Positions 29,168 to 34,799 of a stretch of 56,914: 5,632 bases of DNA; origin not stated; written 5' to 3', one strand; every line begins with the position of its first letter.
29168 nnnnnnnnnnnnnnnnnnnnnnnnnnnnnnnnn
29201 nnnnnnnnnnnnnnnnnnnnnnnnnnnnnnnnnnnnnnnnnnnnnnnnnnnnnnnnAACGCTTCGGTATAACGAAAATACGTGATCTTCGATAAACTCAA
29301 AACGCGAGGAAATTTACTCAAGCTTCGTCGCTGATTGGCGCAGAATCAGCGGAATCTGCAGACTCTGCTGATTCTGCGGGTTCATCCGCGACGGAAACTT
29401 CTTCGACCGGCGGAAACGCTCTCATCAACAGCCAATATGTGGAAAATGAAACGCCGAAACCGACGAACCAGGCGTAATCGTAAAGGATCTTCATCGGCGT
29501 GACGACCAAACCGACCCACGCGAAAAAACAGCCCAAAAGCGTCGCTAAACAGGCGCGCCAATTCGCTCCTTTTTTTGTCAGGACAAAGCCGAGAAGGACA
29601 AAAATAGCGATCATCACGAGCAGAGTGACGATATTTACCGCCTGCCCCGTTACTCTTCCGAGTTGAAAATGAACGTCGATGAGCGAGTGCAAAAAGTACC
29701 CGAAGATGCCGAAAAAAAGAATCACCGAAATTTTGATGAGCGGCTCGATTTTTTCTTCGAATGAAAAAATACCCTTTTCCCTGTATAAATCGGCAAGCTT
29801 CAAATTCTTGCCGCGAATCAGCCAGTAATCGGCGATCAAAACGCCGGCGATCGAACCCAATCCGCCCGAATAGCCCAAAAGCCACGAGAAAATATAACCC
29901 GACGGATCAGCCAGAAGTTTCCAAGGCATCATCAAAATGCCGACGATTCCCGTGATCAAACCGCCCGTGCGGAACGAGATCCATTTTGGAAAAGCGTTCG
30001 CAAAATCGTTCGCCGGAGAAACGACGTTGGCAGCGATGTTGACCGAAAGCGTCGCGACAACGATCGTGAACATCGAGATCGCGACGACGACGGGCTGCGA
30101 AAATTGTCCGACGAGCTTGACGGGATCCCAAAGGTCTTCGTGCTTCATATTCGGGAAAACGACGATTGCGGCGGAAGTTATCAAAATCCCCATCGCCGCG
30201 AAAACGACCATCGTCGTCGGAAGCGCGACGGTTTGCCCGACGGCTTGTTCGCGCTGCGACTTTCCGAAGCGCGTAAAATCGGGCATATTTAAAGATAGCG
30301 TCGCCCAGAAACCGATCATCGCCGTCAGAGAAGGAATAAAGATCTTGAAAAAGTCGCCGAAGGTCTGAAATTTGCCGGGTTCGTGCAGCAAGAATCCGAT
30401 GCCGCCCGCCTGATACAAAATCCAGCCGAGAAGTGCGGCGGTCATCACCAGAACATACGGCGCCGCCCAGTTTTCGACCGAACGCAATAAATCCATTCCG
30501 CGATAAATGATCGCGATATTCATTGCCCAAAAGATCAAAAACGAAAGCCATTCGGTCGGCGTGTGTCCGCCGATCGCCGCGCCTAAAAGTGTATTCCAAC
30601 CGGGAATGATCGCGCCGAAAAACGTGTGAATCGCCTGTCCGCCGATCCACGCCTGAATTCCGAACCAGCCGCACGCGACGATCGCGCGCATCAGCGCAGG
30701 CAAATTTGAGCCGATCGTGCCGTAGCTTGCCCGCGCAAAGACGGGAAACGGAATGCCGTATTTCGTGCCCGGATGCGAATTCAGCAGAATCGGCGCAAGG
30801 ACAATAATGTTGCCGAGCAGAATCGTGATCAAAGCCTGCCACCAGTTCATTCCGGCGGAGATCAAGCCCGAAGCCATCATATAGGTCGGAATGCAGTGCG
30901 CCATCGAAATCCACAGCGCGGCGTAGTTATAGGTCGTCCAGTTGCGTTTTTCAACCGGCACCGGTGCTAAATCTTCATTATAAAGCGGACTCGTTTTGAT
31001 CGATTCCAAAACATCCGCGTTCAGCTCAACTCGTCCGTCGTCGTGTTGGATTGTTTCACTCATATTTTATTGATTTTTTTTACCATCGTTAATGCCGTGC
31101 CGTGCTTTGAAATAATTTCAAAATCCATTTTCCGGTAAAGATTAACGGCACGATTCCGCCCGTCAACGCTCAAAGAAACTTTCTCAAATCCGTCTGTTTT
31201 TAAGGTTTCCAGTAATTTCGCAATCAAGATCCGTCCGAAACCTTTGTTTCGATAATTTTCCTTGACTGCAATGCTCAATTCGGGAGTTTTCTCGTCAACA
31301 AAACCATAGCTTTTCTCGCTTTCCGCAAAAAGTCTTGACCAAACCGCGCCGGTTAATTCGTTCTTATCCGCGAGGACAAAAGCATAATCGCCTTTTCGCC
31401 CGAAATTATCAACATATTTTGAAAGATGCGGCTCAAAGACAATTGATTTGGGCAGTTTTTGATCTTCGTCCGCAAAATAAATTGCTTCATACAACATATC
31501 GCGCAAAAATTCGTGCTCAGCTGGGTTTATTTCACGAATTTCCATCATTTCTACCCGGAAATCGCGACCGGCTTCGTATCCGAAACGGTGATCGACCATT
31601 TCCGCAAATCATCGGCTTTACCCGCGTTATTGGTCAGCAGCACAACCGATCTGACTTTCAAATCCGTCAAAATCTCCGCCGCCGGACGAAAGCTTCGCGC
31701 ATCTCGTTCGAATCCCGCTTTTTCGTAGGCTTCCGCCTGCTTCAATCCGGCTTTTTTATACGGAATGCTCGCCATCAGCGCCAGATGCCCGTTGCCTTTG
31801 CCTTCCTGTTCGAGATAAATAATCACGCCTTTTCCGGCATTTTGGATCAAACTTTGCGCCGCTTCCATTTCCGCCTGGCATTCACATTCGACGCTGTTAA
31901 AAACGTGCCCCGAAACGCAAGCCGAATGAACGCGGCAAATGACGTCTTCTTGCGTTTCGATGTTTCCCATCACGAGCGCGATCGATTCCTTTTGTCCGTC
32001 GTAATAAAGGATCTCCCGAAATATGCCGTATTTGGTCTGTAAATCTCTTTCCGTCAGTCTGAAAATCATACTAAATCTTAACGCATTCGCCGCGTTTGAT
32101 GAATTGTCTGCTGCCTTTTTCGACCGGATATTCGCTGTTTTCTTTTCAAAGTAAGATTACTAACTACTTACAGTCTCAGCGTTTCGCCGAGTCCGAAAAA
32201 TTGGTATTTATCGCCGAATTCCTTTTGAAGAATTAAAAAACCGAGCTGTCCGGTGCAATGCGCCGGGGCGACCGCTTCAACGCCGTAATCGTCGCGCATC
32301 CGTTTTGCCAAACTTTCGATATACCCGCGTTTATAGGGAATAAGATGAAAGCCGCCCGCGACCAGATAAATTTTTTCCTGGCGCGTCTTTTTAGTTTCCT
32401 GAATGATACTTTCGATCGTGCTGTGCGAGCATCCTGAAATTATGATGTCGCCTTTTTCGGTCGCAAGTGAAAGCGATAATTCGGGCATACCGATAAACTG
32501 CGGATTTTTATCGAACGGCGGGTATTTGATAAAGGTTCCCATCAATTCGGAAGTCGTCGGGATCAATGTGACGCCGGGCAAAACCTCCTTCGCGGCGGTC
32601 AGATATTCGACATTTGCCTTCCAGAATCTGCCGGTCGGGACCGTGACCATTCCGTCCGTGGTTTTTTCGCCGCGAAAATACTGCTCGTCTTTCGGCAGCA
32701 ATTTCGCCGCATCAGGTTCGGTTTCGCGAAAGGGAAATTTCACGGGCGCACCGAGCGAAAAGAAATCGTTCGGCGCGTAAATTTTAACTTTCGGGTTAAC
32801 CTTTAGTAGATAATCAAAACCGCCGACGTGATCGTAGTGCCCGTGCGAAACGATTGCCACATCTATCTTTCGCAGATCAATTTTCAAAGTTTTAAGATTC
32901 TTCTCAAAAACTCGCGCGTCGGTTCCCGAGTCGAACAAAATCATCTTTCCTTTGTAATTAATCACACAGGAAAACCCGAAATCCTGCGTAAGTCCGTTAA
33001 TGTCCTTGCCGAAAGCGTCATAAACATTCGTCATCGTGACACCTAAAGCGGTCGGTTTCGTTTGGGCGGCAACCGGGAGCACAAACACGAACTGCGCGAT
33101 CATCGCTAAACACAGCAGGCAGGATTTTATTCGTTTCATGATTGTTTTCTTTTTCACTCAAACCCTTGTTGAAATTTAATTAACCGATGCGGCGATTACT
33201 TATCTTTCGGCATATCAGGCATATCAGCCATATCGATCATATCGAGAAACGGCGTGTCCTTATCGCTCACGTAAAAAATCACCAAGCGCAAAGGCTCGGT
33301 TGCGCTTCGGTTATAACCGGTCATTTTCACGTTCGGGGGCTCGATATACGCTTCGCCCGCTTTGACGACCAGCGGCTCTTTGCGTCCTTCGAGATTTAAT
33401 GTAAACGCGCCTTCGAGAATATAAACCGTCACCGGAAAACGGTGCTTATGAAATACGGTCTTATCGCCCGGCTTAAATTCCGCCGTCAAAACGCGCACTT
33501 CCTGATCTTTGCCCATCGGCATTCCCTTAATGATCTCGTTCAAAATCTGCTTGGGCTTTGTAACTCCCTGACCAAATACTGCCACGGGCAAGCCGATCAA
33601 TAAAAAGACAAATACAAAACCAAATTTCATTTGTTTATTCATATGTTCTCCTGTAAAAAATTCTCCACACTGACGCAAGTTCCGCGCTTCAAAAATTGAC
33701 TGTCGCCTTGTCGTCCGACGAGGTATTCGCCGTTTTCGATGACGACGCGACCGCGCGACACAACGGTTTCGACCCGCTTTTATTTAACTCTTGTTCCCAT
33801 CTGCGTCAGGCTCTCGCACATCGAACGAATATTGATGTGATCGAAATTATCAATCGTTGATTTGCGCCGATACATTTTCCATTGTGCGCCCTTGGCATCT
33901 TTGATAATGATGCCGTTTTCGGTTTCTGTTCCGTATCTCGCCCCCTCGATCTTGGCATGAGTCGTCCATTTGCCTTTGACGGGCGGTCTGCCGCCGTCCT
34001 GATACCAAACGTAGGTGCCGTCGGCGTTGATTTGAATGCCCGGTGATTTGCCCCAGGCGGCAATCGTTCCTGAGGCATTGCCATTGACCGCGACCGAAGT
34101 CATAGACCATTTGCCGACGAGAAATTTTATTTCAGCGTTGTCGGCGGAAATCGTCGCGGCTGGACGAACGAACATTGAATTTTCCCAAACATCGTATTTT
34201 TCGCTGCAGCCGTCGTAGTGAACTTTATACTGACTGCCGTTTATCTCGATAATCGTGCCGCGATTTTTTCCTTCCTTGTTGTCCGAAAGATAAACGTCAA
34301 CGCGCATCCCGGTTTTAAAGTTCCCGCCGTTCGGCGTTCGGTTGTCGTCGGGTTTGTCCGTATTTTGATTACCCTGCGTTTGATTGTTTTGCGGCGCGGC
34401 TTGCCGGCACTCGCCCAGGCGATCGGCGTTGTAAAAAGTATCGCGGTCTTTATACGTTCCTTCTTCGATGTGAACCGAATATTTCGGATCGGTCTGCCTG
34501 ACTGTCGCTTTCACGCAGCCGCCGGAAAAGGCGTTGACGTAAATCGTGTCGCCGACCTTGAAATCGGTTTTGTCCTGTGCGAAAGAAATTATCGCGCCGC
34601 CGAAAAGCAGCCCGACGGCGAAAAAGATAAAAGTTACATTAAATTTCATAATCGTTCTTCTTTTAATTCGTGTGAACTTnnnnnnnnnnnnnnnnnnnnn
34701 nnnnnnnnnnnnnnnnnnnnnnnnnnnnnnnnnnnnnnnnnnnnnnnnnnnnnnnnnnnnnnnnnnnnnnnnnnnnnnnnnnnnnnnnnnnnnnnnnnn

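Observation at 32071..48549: Recurring signature: accessory cassettes bordered by truncated copies of the neighbouring core gene's end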

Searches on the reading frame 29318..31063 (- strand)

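Call 4: search_protein_families(library=pfam, proteins=[window:29318-31063:-])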
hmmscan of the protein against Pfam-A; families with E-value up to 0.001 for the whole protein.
window:29318-31063:- (581 aa): 1 family
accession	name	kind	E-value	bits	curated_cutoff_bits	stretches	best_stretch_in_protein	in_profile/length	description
PF02133.21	Transp_cyt_pur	-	6.7e-118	394.7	23.5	1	34-439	1-398/440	Permease for cytosine/purines, uracil, thiamine, allantoin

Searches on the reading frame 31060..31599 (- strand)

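Call 3: search_protein_families(library=pfam, proteins=[window:31060-31599:-])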
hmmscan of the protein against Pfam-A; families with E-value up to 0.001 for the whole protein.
window:31060-31599:- (179 aa): 4 families
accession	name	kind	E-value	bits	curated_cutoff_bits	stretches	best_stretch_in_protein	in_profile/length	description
PF00583.31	Acetyltransf_1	-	1.8e-13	51.2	20.7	1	62-160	24-116/116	Acetyltransferase (GNAT) family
PF13508.13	Acetyltransf_7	-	1.2e-09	38.8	27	1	73-161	5-83/84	Acetyltransferase (GNAT) domain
PF13673.13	Acetyltransf_10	-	9.3e-08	32.6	23.6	1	109-165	56-112/128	Acetyltransferase (GNAT) domain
PF08445.16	FR47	-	2.3e-05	24.7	22.1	1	109-164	26-81/86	FR47-like protein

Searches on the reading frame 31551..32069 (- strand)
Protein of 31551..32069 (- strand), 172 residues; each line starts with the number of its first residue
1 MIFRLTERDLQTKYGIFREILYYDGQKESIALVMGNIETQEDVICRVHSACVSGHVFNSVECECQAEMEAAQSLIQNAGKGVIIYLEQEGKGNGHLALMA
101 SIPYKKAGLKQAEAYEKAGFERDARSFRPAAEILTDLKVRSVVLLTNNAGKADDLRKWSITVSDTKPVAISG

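Call 3: search_protein_families(library=pfam, proteins=[window:31551-32069:-])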
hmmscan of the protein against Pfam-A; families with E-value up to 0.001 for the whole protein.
window:31551-32069:- (172 aa): 1 family
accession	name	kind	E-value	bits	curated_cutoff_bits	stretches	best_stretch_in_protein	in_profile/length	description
PF00925.25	GTP_cyclohydro2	-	3.2e-41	141.1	23.3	1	6-165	4-163/165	GTP cyclohydrolase II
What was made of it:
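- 31551..32069 (-): GTP cyclohydrolase II-like gene, the former immediate downstream neighbour of dht. Pfam PF00925 (call 3).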

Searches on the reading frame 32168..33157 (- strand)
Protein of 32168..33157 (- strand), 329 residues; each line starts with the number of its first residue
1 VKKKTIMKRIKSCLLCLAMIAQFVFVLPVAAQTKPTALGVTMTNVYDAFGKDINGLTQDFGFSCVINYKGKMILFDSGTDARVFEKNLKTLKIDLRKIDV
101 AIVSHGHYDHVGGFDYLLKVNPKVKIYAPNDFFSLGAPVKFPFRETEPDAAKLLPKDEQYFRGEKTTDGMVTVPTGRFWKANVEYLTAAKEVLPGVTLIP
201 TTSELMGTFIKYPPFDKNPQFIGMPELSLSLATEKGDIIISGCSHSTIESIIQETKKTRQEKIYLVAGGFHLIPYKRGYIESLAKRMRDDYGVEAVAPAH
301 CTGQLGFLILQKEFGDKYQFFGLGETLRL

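Call 3: search_protein_families(library=pfam, proteins=[window:32168-33157:-])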
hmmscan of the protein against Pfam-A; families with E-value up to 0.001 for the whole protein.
window:32168-33157:- (329 aa): 3 families
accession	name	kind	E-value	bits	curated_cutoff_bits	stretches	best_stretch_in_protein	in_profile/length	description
PF00753.33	Lactamase_B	-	4.6e-14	53.3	22.7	1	58-177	3-120/196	Metallo-beta-lactamase superfamily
PF12706.13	Lactamase_B_2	-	3.5e-09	37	27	1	73-131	3-65/200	Beta-lactamase superfamily domain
PF16661.11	Lactamase_B_6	-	0.00019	21.3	27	1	67-136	3-79/193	Metallo-beta-lactamase superfamily domain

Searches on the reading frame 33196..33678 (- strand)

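Call 3: search_protein_families(library=pfam, proteins=[window:33196-33678:-])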
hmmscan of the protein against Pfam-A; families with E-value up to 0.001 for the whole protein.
window:33196-33678:- (160 aa): 1 family
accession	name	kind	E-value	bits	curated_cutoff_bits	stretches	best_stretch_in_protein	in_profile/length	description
PF07883.17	Cupin_2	-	1.1e-09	38.3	27.2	1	66-134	3-68/70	Cupin domain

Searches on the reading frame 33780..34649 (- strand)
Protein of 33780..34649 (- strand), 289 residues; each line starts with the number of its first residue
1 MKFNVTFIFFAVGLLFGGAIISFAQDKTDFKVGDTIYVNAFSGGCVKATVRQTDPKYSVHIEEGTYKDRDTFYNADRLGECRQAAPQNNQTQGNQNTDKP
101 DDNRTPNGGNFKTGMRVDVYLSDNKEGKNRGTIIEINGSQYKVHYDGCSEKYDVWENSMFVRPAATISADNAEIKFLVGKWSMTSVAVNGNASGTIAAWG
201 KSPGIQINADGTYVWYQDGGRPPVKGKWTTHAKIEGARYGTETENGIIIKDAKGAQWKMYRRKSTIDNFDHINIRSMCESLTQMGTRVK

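Call 3: search_protein_families(library=pfam, proteins=[window:33780-34649:-])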
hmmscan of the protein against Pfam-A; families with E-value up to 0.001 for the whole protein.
window:33780-34649:- (289 aa): 0 families
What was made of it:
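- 33780..34649 (-): Cargo gene: secreted 289-aa protein of unknown function. It was imported together with the present dht tail. No Pfam hit (call 3).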

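Call 38: find_homologous_proteins(query=window:33780-34649:-)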
Query window:33780-34649:- (289 aa): 100 proteins with E <= 0.001 among 571 candidates.
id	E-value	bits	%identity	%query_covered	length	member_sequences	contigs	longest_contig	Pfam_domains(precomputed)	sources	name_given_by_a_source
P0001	7.5e-197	670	100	100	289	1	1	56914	-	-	-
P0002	4.4e-165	566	84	100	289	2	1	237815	-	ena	-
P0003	1.4e-160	551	82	100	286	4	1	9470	-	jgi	jgi:hypothetical protein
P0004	8.7e-160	548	81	100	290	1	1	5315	PF23835.2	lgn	-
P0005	3.0e-132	458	74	98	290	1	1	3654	-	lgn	-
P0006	8.0e-127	440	69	98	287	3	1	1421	-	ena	-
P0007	9.6e-127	440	68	100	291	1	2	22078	-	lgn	-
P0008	3.2e-126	438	68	100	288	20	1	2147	-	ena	-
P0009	4.1e-126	438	70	94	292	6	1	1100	-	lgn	-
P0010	2.5e-125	435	68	100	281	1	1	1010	-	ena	-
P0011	3.3e-124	432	68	100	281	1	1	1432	-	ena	-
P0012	4.3e-124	431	68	100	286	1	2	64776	-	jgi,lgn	jgi:hypothetical protein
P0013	2.5e-122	426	68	98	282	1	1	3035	-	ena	-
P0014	3.4e-122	425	68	94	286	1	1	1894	-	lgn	-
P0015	1.9e-121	423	67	100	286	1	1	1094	-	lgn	-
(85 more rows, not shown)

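Call 39: find_encoding_contigs(protein=P0002, flank=10000, max_places=3)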
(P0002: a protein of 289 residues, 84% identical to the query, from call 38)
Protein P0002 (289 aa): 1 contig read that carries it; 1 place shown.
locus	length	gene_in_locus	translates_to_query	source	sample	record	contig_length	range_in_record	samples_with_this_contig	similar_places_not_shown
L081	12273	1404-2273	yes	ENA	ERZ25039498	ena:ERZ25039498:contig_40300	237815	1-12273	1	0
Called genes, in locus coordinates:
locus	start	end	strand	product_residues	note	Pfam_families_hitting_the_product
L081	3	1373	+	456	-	?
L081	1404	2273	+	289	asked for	-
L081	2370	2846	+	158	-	PF14534:DUF4440 (weak)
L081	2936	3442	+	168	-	PF00925:GTP_cyclohydro2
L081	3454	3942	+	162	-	PF02133:Transp_cyt_pur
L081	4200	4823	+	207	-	PF02133:Transp_cyt_pur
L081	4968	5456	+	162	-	-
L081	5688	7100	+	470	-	-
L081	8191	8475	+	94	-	-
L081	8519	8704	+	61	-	-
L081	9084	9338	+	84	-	-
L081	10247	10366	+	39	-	-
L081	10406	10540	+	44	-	-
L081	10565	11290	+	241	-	PF00171:Aldedh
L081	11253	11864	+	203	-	PF00171:Aldedh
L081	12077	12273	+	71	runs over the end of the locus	-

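Call 40: find_encoding_contigs(protein=P0003, flank=10000, max_places=3)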
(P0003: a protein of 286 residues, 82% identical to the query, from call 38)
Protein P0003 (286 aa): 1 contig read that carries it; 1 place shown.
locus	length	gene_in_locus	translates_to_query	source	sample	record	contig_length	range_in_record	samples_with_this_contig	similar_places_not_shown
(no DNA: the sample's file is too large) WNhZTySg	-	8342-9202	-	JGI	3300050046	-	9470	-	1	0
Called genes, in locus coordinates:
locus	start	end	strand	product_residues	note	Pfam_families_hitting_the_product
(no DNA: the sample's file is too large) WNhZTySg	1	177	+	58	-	?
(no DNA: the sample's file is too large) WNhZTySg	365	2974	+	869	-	PF00933:Glyco_hydro_3, PF01915:Glyco_hydro_3_C, PF07691:PA14 (weak), PF14310:Fn3-like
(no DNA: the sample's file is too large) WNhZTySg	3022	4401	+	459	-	PF07969:Amidohydro_3 (weak), PF01979:Amidohydro_1, PF07969:Amidohydro_3 (weak)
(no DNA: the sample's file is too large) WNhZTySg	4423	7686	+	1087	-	-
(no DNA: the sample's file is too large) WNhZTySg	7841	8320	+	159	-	PF14534:DUF4440 (weak)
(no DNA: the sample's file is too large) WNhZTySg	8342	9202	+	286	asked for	-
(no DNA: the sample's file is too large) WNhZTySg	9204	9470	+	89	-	?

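Call 41: find_encoding_contigs(protein=P0012, flank=10000, max_places=3)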
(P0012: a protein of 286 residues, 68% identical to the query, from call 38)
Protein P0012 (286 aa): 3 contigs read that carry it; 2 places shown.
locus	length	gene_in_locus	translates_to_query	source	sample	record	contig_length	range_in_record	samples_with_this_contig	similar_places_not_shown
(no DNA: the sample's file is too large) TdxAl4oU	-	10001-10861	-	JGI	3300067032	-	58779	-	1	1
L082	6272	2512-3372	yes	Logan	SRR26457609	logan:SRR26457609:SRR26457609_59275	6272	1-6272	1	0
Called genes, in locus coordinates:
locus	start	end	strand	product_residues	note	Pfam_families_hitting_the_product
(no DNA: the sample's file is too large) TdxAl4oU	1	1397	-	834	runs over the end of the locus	PF01751:Toprim, PF01131:Topoisom_bac, PF01396:Zn_ribbon_Top1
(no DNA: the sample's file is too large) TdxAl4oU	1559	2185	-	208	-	PF13428:TPR_14 (faint), PF14559:TPR_19 (faint), PF07719:TPR_2 (faint), PF13181:TPR_8 (faint), PF13374:TPR_10 (faint), PF13424:TPR_12 (faint)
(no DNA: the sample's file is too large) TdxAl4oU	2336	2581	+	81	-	-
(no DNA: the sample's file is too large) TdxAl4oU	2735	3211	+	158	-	PF12893:Lumazine_bd_2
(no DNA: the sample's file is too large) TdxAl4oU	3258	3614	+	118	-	PF18029:Glyoxalase_6 (weak)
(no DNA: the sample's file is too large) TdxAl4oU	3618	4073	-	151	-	PF13620:CarboxypepD_reg, PF13715:CarbopepD_reg_2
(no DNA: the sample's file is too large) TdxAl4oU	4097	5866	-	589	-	PF03160:Calx-beta, PF13946:DUF4214 (faint)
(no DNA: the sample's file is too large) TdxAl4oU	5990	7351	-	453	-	-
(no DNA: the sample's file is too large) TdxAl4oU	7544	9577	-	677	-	PF13884:Peptidase_S74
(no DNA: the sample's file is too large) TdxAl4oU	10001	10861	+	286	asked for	-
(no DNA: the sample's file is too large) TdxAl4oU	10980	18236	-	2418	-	PF04674:Phi_1, PF17892:Cadherin_5, PF17963:Big_9, PF07494:Reg_prop (faint), PF17164:DUF5122, PF02369:Big_1 (weak), PF16640:Big_3_5, PF03160:Calx-beta, +1 more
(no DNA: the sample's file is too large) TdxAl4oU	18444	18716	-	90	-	PF14026:SCO4226-like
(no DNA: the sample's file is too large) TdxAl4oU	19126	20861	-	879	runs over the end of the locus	PF13191:AAA_16, PF13401:AAA_22 (weak), PF08281:Sigma70_r4_2 (faint), PF13424:TPR_12 (faint), PF00196:GerE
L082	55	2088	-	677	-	PF13884:Peptidase_S74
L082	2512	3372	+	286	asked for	-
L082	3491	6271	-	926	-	?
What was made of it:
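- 33780..34649 (-): A 68% homologue is a stand-alone gene elsewhere (L082; call 41).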
